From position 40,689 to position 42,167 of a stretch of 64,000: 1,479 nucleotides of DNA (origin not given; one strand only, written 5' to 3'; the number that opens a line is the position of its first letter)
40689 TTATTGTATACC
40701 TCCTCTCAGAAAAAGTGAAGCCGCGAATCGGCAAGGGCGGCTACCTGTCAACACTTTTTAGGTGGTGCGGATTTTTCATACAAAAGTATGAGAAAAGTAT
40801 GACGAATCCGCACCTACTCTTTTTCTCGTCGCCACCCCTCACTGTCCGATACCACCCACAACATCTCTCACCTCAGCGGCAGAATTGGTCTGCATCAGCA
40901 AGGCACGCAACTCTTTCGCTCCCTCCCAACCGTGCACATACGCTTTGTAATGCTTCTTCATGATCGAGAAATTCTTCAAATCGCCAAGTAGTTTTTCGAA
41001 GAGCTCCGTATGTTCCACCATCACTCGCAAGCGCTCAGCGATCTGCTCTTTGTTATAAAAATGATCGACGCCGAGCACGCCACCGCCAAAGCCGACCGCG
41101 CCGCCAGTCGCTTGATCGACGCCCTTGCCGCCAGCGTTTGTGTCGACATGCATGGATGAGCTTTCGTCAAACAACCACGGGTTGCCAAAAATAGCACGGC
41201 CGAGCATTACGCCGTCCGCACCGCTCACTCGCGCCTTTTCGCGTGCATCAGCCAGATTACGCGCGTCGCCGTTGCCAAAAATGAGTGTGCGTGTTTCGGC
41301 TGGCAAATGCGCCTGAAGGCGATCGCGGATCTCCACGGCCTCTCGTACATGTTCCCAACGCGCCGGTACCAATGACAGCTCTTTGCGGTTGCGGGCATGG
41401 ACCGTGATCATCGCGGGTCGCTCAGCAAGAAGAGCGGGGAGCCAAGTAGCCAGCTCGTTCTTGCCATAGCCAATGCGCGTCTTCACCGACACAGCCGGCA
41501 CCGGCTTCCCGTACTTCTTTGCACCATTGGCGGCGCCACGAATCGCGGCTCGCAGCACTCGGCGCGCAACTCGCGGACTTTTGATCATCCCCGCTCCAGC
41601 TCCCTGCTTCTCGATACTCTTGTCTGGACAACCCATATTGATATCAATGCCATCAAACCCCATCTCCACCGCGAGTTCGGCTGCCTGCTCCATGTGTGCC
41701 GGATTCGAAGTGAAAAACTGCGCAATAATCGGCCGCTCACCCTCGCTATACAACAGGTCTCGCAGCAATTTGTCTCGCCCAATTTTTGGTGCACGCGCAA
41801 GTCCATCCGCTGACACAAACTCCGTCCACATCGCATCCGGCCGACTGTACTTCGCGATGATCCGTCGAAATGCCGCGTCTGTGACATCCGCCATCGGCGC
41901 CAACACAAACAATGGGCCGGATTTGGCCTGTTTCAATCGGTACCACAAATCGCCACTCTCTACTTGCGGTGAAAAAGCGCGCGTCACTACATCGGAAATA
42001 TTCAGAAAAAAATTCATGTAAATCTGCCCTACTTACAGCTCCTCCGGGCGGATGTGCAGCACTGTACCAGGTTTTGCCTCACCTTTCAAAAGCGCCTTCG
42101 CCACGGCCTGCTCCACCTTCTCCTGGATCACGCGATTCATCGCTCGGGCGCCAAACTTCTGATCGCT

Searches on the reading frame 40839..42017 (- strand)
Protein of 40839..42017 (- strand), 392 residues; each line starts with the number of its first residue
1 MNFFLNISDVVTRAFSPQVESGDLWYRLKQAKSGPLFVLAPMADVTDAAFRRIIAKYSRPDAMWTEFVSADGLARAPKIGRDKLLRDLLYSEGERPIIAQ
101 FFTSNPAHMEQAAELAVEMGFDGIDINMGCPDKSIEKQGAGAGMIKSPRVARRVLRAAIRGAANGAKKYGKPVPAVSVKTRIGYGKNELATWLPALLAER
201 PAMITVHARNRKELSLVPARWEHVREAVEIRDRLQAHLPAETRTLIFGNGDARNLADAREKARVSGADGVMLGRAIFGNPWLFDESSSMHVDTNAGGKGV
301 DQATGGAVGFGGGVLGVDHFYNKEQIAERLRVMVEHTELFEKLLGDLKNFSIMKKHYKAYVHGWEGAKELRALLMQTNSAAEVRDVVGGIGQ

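Call 105: search_protein_families(library=pfam, proteins=[window:40839-42017:-], max_evalue=0.001)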
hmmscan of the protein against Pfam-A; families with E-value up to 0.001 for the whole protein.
window:40839-42017:- (392 aa): 1 family
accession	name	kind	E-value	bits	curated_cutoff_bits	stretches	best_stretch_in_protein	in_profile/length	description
PF01207.24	Dus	-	1.4e-51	175.9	20.4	1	39-289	2-228/311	Dihydrouridine synthase (Dus)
